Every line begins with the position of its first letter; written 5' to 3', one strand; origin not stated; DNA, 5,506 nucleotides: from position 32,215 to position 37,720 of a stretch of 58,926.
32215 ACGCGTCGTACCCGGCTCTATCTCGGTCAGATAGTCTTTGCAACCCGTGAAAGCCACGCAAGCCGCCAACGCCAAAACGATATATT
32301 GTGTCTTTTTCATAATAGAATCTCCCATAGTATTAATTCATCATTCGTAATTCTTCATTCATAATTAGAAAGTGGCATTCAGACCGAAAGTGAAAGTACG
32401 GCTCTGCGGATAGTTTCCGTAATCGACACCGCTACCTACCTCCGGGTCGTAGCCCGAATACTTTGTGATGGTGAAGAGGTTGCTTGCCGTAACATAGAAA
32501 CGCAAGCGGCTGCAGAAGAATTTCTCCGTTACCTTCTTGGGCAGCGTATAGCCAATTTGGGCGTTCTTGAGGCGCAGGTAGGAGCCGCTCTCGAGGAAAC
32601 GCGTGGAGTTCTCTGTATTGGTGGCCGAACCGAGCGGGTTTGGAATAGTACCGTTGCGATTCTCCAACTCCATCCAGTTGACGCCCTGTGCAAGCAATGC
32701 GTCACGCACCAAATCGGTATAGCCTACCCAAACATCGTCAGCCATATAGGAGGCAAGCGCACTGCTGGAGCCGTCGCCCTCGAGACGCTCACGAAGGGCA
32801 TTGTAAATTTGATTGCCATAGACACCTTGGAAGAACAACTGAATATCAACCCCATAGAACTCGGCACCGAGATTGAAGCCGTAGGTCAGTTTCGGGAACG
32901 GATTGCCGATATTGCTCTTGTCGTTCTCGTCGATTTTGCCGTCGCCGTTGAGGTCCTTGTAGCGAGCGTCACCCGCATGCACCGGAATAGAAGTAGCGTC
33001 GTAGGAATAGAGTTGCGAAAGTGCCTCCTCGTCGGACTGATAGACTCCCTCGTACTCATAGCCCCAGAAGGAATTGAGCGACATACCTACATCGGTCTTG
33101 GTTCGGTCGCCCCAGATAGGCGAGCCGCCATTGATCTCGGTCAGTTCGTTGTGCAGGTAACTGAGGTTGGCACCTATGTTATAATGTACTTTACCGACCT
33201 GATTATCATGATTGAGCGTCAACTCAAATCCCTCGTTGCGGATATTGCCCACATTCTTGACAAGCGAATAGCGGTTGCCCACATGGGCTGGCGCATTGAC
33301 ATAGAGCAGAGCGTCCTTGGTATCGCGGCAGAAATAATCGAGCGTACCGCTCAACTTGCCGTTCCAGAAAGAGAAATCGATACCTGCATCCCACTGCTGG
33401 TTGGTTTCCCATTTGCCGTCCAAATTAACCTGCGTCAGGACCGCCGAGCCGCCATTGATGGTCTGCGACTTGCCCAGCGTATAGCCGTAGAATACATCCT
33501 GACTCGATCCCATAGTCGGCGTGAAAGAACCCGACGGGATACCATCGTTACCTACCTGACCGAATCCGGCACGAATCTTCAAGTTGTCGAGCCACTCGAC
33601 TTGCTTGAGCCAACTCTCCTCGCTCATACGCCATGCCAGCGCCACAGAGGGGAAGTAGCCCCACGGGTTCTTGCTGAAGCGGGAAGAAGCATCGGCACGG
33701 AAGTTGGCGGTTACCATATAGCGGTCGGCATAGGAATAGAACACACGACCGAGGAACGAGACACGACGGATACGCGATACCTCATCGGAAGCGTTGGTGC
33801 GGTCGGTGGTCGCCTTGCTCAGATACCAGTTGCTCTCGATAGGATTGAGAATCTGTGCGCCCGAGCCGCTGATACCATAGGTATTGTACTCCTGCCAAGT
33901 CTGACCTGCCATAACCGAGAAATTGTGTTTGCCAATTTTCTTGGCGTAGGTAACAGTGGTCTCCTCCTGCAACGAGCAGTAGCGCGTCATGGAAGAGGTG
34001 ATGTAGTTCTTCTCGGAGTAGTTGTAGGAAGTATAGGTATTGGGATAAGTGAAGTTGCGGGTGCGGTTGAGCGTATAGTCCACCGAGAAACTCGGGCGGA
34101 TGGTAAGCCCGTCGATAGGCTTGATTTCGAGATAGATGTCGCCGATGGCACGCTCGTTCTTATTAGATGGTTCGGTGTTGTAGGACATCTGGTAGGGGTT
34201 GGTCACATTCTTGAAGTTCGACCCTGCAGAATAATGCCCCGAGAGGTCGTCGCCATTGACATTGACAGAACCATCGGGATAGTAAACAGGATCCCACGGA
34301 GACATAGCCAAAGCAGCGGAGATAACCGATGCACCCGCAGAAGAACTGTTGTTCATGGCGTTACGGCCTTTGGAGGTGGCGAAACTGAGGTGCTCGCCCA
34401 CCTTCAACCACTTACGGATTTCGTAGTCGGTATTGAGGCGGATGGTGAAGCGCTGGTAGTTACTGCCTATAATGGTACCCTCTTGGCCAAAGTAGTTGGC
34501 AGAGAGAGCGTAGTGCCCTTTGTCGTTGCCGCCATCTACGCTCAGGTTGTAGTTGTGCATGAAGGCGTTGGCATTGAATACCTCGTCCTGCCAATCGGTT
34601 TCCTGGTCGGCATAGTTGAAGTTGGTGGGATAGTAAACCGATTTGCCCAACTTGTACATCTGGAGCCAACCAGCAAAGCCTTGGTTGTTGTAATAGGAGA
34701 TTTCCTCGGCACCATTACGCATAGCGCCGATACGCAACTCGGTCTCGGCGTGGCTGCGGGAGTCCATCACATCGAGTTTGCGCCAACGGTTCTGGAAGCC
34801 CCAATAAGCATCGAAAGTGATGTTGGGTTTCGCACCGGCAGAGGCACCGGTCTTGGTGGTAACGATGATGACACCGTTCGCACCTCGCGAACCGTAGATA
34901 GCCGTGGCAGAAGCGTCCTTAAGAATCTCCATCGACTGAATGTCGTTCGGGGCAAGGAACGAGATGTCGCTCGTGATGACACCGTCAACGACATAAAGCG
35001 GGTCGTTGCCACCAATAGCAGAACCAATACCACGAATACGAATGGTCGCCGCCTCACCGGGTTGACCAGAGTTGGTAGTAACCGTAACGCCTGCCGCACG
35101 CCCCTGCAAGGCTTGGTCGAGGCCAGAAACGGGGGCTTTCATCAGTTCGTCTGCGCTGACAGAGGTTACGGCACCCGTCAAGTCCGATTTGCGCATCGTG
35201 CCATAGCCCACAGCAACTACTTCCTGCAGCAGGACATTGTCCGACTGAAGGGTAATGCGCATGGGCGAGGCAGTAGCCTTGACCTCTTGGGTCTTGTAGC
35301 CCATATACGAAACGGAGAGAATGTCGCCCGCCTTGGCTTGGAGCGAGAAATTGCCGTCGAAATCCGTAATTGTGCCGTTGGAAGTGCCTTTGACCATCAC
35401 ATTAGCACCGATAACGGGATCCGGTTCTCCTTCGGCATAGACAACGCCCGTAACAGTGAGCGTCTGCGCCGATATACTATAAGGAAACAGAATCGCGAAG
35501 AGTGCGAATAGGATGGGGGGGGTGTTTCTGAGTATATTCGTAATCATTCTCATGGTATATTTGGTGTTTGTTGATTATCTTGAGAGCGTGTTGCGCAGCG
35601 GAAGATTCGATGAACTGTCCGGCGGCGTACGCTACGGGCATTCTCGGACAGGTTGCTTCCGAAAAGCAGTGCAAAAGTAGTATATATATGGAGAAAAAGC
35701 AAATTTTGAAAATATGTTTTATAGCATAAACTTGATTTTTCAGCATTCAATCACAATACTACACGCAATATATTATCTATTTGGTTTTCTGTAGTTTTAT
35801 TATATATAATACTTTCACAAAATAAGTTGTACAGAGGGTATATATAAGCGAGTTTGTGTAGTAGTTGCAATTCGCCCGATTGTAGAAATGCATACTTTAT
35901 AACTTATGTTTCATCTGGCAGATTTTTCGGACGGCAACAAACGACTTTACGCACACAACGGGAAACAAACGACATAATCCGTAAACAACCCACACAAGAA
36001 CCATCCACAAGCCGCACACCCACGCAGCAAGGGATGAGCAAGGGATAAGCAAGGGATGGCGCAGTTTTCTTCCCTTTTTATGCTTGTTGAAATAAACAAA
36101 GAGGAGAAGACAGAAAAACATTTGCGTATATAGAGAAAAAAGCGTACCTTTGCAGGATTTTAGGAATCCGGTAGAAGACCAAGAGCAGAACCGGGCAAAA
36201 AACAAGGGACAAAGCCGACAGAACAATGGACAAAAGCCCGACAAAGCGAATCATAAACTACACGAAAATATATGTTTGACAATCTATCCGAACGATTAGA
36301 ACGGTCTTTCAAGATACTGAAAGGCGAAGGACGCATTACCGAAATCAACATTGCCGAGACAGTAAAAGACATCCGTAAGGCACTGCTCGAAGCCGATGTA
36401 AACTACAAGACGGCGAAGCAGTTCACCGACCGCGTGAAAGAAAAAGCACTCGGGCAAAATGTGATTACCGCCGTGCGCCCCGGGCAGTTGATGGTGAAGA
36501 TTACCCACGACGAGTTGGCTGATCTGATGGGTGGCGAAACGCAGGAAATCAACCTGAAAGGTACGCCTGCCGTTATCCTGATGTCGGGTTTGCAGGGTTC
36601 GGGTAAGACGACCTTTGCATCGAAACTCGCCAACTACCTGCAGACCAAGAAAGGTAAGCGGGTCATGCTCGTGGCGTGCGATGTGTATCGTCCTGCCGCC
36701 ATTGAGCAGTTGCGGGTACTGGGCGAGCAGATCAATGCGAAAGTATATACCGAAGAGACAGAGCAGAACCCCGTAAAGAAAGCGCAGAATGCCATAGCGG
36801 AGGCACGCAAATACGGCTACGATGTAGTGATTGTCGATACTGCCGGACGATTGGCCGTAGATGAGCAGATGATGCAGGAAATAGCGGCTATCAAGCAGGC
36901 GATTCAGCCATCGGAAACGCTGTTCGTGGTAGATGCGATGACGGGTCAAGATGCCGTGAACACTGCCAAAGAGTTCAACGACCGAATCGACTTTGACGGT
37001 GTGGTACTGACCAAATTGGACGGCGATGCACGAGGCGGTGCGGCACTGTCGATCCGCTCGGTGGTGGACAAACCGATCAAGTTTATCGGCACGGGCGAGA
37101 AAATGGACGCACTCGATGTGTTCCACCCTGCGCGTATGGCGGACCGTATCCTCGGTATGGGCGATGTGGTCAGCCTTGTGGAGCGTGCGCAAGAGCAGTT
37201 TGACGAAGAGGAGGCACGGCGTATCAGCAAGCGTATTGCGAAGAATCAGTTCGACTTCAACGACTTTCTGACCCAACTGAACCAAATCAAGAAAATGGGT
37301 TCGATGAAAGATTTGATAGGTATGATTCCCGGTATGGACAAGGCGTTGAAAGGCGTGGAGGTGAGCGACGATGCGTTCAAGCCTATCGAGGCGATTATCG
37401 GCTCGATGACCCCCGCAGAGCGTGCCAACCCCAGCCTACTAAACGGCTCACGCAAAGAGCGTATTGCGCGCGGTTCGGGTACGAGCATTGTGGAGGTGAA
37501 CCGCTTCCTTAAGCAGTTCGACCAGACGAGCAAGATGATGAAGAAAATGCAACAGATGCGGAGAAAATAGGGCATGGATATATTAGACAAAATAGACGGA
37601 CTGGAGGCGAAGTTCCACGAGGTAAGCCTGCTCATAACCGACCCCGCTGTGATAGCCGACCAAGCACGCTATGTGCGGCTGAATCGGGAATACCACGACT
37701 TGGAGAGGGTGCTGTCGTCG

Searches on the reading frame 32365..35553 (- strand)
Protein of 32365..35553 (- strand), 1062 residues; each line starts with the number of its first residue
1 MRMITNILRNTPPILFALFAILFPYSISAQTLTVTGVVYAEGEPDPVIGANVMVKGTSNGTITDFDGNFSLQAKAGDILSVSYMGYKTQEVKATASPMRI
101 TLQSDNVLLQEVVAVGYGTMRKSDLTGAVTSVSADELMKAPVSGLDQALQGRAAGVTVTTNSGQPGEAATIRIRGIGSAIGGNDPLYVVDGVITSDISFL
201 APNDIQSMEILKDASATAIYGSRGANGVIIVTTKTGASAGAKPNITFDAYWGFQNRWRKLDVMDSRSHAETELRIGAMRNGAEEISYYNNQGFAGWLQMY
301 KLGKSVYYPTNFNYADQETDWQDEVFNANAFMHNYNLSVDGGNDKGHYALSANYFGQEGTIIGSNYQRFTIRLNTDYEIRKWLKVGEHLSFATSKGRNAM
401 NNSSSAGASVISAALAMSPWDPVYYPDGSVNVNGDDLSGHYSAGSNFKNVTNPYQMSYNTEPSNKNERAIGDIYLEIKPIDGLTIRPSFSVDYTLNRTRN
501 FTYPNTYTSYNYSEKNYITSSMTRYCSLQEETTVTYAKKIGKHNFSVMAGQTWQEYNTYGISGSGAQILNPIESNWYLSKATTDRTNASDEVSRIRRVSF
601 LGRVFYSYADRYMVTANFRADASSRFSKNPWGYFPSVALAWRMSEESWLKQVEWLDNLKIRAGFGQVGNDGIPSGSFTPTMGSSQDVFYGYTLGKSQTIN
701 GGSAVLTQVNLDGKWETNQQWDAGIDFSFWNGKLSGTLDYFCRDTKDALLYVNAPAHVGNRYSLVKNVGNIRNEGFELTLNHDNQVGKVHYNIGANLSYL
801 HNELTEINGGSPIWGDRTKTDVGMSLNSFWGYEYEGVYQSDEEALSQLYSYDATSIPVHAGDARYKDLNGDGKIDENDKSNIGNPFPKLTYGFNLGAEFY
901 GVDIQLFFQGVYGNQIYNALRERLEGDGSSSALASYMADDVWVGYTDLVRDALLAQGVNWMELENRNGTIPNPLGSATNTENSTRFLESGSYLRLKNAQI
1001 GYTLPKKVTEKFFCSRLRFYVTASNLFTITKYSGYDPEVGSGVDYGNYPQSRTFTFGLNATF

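Call 5: search_protein_families(library=pfam, proteins=[window:32365-35553:-], max_evalue=0.001)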
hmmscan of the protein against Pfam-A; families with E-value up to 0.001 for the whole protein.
window:32365-35553:- (1062 aa): 4 families
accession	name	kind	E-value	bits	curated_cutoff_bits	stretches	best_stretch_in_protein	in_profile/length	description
PF07715.20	Plug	-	5.4e-21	75.6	23.9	1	122-228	2-107/107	TonB-dependent Receptor Plug Domain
PF13715.12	CarbopepD_reg_2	-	2.6e-18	66.3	32.2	1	34-113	1-87/88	CarboxypepD_reg-like domain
PF00593.30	TonB_dep_Rec_b-barrel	-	1.3e-17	65.3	27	1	433-869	20-404/436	TonB dependent receptor-like, beta-barrel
PF13620.12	CarboxypepD_reg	-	3.7e-07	30.8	32.3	1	33-94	1-68/82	Carboxypeptidase regulatory-like domain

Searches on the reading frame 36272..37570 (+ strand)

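Call 66: search_protein_families(library=ncbifam, proteins=[window:36272-37570:+], max_evalue=0.00001)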
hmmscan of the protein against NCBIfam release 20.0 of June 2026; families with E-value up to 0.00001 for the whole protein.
window:36272-37570:+ (432 aa): 11 families
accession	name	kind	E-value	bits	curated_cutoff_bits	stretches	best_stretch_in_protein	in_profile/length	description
TIGR00959.1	ffh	equivalog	2.2e-186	619.9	473.2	1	2-425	1-428/428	signal recognition particle protein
TIGR01425.1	SRP54_euk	equivalog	1.6e-88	297.4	576.25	1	4-422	4-428/428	signal recognition particle protein SRP54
TIGR00064.1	ftsY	equivalog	2.1e-68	230.6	260.7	1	29-293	5-278/279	signal recognition particle-docking protein FtsY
TIGR03499.1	FlhF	equivalog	1.4e-17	64.6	174.15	1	25-192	134-286/286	flagellar biosynthesis GTPase FlhF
NF009367.0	PRK12724.1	equivalog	1.7e-16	60.2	718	1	96-278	220-398/433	flagellar biosynthesis regulator FlhF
NF009368.0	PRK12726.1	equivalog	6.3e-13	48.6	832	1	101-295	208-399/407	flagellar biosynthesis regulator FlhF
NF011312.0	PRK14723.1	equivalog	6.3e-13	48.1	951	1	94-302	180-387/768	flagellar biosynthesis regulator FlhF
NF005230.0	PRK06731.1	equivalog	7.6e-12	45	553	1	101-277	88-260/281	flagellar biosynthesis regulator FlhF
NF011310.0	PRK14721.1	equivalog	9.1e-12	44.9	725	1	92-262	186-349/423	flagellar biosynthesis regulator FlhF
NF011311.0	PRK14722.1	equivalog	2.1e-11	43.5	777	1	100-278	138-320/374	flagellar biosynthesis regulator FlhF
NF041546.1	ParA_partition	equivalog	3.3e-06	26.8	180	1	109-215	10-110/203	ParA family partition ATPase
